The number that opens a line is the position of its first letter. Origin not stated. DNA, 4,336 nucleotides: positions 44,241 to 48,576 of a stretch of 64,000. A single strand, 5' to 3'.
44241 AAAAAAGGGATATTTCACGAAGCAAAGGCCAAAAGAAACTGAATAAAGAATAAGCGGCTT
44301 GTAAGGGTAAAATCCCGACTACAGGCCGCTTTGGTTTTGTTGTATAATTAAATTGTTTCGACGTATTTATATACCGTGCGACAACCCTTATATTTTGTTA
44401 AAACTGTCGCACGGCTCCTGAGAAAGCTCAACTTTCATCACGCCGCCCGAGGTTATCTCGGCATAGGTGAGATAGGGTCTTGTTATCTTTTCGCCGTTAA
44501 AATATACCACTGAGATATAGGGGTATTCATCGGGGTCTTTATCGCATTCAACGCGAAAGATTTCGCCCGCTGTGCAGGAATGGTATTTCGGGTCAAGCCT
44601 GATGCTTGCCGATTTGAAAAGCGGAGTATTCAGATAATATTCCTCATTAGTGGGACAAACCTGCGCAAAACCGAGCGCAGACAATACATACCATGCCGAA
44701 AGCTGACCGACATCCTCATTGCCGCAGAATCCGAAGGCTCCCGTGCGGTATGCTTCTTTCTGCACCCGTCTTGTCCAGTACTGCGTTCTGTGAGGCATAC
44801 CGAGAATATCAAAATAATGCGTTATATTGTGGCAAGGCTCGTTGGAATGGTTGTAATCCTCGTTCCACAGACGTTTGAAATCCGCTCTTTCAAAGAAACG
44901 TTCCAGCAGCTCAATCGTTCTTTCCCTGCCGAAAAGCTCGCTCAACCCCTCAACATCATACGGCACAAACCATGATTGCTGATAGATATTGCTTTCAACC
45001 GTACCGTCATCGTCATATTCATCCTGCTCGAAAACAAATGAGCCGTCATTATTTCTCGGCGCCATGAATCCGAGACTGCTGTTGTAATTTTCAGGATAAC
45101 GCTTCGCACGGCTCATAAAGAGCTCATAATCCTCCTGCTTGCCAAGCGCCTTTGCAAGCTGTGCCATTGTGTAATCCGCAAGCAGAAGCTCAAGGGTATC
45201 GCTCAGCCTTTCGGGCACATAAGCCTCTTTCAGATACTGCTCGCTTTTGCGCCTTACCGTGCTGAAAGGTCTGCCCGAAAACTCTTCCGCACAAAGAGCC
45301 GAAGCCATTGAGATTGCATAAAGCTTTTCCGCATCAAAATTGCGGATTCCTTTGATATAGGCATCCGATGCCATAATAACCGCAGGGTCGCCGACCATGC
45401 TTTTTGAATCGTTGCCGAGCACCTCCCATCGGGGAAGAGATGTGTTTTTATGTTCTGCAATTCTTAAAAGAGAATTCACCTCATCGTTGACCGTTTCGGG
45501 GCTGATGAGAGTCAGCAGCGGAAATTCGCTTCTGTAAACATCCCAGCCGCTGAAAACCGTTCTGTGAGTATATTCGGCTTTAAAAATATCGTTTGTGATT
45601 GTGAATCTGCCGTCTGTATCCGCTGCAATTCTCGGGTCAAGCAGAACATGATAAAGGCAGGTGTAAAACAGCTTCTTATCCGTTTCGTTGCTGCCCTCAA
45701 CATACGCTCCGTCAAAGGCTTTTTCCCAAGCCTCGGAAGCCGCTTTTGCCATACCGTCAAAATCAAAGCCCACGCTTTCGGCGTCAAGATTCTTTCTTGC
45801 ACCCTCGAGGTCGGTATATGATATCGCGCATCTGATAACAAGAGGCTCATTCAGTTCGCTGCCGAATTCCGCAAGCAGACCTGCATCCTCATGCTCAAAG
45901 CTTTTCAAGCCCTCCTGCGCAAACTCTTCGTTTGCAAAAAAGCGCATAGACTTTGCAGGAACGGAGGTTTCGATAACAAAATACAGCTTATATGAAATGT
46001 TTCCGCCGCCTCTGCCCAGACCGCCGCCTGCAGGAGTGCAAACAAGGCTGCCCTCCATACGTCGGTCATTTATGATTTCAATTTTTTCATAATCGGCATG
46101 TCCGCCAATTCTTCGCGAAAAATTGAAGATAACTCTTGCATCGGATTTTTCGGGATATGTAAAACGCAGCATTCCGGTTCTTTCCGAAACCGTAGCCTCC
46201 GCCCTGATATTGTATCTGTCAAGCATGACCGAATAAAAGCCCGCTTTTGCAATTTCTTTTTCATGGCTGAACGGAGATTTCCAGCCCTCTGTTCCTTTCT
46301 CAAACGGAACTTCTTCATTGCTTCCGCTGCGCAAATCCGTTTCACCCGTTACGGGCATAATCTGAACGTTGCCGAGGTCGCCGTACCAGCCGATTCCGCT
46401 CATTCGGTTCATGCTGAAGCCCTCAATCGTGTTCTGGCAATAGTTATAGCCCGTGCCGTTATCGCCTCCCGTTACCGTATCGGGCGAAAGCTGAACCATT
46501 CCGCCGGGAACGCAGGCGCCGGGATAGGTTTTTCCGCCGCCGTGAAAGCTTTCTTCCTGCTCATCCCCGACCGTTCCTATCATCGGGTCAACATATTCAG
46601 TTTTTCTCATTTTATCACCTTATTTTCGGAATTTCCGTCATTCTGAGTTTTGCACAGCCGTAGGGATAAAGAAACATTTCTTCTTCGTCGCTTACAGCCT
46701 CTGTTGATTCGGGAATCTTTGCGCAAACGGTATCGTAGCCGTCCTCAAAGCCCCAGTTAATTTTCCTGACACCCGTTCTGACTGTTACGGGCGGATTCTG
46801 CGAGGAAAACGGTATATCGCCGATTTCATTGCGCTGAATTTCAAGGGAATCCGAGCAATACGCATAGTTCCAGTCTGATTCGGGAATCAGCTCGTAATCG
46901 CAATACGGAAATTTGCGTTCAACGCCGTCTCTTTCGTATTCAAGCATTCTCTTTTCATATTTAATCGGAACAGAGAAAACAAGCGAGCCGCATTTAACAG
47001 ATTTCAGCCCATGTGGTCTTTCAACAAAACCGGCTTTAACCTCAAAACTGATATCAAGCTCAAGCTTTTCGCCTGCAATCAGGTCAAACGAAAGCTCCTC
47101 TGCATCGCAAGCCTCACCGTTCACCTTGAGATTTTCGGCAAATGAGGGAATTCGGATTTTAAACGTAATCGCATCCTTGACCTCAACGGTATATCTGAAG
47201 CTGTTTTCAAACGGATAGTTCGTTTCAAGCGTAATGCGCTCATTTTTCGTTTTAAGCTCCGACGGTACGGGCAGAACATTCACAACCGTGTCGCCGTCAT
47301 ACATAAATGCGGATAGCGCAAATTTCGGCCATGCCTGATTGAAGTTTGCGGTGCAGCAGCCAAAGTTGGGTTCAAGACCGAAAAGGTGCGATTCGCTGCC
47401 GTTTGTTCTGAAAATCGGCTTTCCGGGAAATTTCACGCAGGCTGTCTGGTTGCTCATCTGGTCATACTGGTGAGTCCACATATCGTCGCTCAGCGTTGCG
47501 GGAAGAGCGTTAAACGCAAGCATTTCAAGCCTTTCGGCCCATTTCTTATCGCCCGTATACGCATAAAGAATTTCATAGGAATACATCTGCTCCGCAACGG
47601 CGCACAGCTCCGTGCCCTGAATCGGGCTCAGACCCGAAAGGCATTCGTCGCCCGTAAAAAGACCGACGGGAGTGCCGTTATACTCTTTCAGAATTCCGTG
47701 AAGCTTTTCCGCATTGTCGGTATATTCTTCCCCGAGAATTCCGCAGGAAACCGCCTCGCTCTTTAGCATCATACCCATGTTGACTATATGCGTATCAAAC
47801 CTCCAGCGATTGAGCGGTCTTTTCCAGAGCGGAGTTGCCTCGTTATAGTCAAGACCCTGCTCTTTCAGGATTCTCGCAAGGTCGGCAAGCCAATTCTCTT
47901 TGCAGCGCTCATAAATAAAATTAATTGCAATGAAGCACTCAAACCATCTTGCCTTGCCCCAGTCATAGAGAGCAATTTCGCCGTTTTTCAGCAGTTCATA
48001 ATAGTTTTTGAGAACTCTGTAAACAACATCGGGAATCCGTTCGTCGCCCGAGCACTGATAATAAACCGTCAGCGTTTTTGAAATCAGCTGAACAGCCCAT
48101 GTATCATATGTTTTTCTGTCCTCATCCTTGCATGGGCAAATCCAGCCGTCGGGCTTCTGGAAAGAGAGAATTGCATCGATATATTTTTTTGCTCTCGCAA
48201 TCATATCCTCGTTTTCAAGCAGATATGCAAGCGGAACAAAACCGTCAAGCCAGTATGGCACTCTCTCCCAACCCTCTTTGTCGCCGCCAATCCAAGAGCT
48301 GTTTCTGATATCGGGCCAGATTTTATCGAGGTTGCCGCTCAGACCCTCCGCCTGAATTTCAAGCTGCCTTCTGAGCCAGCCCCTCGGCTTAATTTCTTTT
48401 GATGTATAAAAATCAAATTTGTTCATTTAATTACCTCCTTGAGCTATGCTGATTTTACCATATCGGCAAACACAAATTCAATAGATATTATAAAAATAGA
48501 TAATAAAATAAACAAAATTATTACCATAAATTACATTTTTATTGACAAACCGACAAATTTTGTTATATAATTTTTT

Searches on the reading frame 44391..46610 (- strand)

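Call 92: search_protein_families(library=pfam, max_evalue=0.001, proteins=[window:44391-46610:-])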
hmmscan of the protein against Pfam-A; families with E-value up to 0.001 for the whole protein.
window:44391-46610:- (740 aa): 2 families
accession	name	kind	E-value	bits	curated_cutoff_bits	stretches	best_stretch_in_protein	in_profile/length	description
PF07971.18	Glyco_hydro_92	-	1.2e-126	423.9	24.6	1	270-730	1-463/464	Glycosyl hydrolase family 92 catalytic domain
PF17678.7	Glyco_hydro_92N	-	9.7e-62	209.3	34.5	1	6-264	1-236/236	Glycosyl hydrolase family 92 N-terminal domain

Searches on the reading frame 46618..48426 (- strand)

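Call 92: search_protein_families(library=pfam, max_evalue=0.001, proteins=[window:46618-48426:-])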
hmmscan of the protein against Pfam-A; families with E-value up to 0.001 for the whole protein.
window:46618-48426:- (603 aa): 2 families
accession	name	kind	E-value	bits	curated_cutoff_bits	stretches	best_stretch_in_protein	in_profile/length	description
PF07944.18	Beta-AFase-like_GH127_cat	-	5.8e-11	42.5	24.9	2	271-370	288-375/376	Beta-L-arabinofuranosidase, GH127 catalytic domain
PF20736.2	Glyco_hydro127M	-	1.1e-05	25.9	24.2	1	387-440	8-67/95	Beta-L-arabinofuranosidase, GH127 middle domain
